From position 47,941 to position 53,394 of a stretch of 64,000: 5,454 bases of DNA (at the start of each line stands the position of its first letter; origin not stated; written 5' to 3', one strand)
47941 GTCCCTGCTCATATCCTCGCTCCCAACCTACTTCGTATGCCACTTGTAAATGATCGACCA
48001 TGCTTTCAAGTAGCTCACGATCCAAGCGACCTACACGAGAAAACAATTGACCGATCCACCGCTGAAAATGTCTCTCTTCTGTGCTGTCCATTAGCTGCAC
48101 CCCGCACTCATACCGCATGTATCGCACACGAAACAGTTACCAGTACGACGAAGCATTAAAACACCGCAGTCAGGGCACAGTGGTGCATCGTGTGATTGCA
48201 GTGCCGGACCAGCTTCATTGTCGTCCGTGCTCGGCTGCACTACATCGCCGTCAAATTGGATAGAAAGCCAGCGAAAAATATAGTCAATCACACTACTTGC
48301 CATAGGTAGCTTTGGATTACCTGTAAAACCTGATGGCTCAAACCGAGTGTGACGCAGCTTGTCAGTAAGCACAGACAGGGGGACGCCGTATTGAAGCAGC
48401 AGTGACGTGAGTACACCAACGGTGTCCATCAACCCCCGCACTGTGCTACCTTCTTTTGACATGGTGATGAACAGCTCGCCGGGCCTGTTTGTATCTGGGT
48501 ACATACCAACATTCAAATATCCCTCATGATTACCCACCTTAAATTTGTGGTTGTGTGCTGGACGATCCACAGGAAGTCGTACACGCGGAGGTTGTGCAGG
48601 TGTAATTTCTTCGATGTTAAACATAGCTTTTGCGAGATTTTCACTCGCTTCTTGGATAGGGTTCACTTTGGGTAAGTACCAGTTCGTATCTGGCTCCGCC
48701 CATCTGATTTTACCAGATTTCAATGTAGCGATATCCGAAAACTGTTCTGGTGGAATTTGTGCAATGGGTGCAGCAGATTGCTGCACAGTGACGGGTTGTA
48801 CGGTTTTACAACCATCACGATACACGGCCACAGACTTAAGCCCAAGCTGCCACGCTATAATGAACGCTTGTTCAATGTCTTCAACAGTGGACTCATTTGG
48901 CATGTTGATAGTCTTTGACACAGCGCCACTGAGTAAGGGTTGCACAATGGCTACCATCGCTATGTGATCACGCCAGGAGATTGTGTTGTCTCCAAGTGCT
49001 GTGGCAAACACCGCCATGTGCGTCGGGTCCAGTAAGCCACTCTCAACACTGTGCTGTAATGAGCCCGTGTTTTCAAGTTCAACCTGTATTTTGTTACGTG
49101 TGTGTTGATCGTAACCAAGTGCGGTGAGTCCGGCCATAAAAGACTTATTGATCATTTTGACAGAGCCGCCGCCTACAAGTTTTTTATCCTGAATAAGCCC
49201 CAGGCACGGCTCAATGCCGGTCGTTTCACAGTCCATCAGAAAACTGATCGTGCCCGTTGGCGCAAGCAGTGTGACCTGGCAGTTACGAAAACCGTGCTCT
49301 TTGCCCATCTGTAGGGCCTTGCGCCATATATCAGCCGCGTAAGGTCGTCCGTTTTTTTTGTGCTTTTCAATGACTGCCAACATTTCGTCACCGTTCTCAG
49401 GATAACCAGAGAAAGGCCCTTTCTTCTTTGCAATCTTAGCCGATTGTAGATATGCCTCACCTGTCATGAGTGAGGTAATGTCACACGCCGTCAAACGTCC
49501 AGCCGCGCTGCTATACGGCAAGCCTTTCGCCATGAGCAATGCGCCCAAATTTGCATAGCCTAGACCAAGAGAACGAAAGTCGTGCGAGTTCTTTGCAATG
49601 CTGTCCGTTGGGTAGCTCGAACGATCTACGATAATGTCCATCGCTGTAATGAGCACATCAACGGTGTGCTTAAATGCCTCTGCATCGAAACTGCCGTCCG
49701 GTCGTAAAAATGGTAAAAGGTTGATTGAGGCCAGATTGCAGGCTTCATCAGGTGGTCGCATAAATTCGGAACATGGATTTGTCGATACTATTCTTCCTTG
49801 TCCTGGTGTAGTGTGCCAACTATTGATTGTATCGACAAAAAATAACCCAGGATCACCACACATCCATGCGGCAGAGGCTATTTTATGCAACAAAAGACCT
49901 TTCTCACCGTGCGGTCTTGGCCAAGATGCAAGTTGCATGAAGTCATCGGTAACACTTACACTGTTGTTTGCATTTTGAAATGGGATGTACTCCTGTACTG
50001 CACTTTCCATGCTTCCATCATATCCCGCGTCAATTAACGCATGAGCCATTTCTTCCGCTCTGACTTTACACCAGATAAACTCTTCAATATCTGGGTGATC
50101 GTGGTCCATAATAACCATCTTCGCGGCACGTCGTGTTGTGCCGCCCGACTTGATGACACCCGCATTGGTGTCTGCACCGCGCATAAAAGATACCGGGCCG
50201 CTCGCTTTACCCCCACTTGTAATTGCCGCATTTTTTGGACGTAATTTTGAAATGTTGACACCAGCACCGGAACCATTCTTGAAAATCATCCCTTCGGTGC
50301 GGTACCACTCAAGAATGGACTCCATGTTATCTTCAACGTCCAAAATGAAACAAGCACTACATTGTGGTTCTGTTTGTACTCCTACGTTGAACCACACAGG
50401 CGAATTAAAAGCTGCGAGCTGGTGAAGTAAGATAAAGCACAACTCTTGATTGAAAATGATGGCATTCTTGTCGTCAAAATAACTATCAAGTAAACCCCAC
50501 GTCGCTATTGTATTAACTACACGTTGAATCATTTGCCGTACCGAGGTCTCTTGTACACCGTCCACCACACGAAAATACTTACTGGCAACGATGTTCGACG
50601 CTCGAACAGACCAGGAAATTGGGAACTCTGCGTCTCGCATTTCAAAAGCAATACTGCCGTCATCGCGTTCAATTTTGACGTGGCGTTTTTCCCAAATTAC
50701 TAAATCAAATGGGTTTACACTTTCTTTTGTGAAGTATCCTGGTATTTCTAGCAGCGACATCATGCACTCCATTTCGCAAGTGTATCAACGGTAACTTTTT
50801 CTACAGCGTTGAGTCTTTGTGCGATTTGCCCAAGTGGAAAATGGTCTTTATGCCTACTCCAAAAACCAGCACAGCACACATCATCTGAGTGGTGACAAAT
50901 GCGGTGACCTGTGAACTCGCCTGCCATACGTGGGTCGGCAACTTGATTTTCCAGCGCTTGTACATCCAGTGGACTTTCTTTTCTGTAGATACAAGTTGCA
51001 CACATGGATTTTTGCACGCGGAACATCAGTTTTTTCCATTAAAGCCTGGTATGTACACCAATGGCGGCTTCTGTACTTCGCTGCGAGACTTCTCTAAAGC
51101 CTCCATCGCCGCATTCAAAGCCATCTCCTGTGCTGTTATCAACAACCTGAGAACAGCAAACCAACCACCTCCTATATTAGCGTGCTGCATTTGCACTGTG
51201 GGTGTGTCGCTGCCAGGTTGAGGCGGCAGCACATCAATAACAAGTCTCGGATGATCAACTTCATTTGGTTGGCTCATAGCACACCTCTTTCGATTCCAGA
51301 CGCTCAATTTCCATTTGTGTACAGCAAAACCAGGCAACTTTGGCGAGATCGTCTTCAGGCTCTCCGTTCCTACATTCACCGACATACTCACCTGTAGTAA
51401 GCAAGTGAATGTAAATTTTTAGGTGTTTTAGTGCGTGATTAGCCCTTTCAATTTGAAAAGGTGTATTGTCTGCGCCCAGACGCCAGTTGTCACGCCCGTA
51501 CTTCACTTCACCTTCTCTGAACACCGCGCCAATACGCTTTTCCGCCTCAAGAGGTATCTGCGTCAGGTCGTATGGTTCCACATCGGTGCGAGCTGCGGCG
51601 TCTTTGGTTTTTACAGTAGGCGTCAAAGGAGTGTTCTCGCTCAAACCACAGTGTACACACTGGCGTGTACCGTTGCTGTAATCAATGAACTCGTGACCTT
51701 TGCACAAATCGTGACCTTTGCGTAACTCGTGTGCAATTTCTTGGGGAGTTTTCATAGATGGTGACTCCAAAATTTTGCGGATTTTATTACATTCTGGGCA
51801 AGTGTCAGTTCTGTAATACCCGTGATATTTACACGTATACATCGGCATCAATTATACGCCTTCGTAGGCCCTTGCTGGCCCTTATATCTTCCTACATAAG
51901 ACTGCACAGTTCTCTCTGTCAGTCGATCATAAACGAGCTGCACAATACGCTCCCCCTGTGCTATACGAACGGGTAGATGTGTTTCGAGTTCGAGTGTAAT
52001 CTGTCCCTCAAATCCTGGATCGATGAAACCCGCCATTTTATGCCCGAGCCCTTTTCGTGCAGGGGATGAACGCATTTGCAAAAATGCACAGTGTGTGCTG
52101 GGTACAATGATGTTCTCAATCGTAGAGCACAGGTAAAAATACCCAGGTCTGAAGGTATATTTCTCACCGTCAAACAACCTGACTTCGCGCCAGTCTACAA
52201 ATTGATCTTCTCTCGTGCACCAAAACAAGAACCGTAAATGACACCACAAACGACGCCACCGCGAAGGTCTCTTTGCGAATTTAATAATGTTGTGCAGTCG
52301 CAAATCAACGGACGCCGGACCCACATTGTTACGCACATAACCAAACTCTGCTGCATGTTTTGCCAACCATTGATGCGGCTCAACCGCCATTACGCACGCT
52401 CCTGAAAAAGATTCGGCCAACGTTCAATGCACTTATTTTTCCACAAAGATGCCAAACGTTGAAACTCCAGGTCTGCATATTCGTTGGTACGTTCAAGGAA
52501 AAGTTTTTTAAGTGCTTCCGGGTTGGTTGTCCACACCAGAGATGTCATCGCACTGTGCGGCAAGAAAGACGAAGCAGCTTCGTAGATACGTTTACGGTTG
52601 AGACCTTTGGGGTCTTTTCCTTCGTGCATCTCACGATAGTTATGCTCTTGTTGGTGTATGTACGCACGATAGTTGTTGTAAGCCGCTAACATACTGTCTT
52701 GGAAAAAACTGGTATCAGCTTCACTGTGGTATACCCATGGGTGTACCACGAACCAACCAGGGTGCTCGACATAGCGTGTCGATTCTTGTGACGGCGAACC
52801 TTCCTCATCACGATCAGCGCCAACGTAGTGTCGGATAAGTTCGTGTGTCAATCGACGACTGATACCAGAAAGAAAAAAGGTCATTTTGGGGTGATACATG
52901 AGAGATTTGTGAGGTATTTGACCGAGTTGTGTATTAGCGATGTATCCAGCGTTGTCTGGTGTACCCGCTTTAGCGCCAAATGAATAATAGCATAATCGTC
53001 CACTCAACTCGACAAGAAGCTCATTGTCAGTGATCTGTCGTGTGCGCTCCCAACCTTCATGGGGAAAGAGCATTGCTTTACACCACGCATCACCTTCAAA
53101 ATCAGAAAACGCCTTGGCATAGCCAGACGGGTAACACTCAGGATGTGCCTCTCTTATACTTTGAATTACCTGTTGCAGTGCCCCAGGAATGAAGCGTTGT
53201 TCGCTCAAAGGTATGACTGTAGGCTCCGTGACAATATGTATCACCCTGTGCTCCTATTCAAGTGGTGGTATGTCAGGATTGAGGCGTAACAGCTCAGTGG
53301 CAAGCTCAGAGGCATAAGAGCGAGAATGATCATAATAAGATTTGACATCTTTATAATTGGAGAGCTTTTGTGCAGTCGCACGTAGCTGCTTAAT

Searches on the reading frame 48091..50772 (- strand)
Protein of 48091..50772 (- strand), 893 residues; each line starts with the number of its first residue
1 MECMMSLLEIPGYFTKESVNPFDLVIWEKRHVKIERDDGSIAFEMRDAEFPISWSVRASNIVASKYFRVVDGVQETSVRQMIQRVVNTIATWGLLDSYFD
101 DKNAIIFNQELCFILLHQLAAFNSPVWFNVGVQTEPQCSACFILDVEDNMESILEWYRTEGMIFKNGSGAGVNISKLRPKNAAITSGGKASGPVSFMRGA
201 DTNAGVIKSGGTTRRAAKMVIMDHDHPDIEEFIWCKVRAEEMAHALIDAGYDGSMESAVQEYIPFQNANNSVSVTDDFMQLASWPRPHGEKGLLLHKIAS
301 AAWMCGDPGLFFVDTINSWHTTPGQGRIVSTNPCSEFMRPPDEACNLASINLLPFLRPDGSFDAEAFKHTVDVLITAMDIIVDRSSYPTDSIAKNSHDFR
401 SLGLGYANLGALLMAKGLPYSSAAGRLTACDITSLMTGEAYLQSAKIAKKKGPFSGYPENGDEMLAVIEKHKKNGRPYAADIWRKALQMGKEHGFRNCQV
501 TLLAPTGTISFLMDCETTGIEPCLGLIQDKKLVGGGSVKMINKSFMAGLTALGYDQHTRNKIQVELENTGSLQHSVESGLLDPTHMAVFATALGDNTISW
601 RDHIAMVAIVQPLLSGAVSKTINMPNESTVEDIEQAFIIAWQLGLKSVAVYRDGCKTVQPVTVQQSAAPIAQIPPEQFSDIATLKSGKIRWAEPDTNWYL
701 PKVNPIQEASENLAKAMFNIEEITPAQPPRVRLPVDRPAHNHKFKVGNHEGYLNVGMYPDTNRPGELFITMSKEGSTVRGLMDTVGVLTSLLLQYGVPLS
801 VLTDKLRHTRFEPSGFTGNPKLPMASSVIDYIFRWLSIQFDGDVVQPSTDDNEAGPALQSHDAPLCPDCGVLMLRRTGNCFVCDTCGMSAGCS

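Call 58: search_protein_families(library=pfam, proteins=[window:48091-50772:-], max_evalue=0.001)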
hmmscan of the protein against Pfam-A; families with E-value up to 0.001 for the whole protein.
window:48091-50772:- (893 aa): 3 families
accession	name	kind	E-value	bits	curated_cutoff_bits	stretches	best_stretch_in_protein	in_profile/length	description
PF02867.20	Ribonuc_red_lgC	-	4.6e-128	428.5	23.9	2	294-651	172-523/523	Ribonucleotide reductase, barrel domain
PF08471.15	Ribonuc_red_2_N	-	9.1e-17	61.6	27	1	38-118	1-103/103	Class II vitamin B12-dependent ribonucleotide reductase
PF12637.14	TSCPD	-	4.7e-11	43.3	22.8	1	743-837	6-85/88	TSCPD domain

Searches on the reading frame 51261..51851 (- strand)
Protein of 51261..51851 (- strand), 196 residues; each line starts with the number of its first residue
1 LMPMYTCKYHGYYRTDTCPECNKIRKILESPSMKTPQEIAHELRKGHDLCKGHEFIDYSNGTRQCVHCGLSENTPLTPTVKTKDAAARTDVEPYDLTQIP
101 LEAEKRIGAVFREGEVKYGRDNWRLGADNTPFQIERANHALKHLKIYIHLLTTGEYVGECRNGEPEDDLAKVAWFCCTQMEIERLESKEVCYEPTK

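Call 58: search_protein_families(library=pfam, proteins=[window:51261-51851:-], max_evalue=0.001)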
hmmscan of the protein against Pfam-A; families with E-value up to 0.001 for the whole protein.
window:51261-51851:- (196 aa): 1 family
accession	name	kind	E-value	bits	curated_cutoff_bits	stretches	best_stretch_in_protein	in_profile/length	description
PF18909.5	dGTP_diPhyd_N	-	9.7e-07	29.1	27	1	85-183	3-90/99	dATP/dGTP diphosphohydrolase, N-terminal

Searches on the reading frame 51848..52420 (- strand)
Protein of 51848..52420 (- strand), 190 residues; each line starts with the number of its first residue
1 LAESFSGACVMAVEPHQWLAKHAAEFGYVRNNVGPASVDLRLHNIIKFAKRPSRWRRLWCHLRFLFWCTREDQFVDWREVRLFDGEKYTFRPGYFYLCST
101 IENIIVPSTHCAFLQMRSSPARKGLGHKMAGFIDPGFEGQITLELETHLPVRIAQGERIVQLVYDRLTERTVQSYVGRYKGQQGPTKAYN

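Call 58: search_protein_families(library=pfam, proteins=[window:51848-52420:-], max_evalue=0.001)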
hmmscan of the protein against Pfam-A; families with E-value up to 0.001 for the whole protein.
window:51848-52420:- (190 aa): 3 families
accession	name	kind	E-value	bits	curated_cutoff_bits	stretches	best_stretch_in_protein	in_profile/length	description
PF22769.1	DCD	-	1.5e-26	93.7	27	1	30-166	23-152/153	dCTP deaminase-like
PF22569.1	DCD_C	-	9.2e-09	35.4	22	1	77-176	67-174/192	2'-deoxycytidine 5'-triphosphate deaminase (DCD), C-terminal domain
PF00692.24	dUTPase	-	5.6e-06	26.6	22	1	87-173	23-110/129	dUTPase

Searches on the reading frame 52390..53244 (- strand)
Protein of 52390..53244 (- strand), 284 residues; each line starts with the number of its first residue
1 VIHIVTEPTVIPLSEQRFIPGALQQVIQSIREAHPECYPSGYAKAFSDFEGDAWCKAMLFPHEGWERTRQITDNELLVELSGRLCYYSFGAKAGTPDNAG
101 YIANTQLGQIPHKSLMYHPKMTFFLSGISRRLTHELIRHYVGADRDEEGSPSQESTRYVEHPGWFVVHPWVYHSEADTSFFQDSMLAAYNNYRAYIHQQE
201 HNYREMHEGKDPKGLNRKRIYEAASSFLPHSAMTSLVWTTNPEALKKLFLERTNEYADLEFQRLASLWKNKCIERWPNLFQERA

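Call 58: search_protein_families(library=pfam, proteins=[window:52390-53244:-], max_evalue=0.001)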
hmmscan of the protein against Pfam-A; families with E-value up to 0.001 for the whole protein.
window:52390-53244:- (284 aa): 1 family
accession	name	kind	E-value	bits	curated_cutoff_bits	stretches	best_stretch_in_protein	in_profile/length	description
PF02511.20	Thy1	-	3.4e-25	89.4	24.8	1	72-277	7-190/191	Thymidylate synthase complementing protein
